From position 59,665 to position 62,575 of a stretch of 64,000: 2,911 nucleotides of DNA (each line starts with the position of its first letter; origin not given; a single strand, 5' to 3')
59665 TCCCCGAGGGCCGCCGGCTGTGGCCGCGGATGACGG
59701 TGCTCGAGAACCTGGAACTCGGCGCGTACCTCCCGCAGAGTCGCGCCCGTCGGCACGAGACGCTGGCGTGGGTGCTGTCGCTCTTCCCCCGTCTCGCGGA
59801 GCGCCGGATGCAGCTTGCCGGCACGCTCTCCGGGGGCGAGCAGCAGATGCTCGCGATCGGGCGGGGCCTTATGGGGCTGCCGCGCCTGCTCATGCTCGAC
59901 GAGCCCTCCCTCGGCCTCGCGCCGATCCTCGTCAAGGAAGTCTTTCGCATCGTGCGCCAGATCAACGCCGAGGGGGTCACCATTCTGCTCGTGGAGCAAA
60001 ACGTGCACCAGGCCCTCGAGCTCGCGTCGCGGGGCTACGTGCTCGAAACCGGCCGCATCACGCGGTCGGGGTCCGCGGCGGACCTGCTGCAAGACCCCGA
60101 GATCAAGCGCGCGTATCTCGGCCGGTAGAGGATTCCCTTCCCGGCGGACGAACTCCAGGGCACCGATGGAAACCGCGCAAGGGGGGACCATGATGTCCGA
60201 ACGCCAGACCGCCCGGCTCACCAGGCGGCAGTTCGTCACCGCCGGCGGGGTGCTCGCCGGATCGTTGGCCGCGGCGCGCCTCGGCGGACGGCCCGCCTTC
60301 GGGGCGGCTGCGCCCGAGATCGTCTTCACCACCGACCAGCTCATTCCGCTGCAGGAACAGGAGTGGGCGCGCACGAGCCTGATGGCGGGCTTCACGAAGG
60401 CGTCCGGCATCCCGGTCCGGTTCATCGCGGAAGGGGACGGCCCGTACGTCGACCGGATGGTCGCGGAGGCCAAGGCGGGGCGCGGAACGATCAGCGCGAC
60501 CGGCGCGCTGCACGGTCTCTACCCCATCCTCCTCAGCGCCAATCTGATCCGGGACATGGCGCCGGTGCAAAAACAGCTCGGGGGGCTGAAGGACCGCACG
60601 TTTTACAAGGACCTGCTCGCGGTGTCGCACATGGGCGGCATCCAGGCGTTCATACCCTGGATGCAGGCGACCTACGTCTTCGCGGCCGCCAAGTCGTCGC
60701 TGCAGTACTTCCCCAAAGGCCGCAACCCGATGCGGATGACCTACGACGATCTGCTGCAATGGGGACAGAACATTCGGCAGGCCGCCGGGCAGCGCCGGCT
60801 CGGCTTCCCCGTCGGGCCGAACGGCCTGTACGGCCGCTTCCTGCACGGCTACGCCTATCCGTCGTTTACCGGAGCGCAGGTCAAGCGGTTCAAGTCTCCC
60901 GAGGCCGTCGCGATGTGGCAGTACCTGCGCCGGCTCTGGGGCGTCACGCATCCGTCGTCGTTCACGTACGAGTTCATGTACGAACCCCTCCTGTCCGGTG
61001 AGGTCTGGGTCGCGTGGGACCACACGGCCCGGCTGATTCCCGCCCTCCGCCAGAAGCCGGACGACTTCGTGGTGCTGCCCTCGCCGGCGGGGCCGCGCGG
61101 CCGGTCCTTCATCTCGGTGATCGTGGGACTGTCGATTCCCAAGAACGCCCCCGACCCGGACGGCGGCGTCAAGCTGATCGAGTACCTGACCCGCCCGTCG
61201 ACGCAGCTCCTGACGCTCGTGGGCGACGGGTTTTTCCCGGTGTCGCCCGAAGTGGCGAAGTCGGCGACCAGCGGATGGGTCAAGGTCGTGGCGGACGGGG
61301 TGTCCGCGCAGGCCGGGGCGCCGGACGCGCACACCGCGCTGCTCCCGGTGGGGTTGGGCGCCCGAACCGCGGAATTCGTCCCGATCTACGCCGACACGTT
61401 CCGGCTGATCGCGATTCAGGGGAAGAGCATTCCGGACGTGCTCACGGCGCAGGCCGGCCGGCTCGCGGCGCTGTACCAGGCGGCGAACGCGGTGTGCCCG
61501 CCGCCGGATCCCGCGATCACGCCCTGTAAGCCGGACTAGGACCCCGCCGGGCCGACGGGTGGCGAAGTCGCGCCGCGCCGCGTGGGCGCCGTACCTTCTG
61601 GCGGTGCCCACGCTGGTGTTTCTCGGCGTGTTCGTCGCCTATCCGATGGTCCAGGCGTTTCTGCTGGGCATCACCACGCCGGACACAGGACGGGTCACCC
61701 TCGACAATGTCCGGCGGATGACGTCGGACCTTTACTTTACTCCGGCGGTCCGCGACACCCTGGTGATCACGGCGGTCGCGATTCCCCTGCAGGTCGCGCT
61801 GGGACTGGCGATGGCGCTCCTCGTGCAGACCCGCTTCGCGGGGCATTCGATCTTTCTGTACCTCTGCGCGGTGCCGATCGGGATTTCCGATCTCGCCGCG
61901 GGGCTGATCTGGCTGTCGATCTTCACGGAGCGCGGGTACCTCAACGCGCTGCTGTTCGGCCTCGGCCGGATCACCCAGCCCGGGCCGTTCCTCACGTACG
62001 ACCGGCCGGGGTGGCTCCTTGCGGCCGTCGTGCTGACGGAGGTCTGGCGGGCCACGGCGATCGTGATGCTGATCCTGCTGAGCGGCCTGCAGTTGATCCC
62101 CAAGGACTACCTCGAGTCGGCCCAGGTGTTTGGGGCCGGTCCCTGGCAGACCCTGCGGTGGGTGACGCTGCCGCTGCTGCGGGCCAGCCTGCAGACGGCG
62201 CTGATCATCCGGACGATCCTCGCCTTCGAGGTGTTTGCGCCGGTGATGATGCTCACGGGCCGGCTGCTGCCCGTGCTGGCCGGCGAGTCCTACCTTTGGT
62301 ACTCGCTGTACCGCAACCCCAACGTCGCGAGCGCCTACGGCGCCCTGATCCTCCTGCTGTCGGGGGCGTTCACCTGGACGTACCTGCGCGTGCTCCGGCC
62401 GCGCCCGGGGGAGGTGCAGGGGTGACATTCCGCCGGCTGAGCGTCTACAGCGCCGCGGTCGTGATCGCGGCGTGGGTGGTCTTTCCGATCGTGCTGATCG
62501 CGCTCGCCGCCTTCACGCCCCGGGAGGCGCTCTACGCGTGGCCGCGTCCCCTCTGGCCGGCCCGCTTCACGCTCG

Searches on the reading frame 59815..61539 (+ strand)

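Call 76: search_protein_families(library=pfam, proteins=[window:59815-61539:+], max_evalue=0.00001)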
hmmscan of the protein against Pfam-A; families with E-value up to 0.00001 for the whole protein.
window:59815-61539:+ (574 aa): 2 families
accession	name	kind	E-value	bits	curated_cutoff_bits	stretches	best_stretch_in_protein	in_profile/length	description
PF01547.30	SBP_bac_1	-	3.4e-16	60.6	26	1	188-464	13-306/307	Bacterial extracellular solute-binding protein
PF13416.11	SBP_bac_8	-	5.2e-16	59.7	27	1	189-485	2-270/279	Bacterial extracellular solute-binding protein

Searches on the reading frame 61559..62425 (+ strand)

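Call 76: search_protein_families(library=pfam, proteins=[window:61559-62425:+], max_evalue=0.00001)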
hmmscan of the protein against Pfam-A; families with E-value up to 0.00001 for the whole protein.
window:61559-62425:+ (288 aa): 1 family
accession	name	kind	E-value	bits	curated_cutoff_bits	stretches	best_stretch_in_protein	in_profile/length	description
PF00528.27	BPD_transp_1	-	2.2e-08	34.5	26.4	1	79-282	2-181/184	Binding-protein-dependent transport system inner membrane component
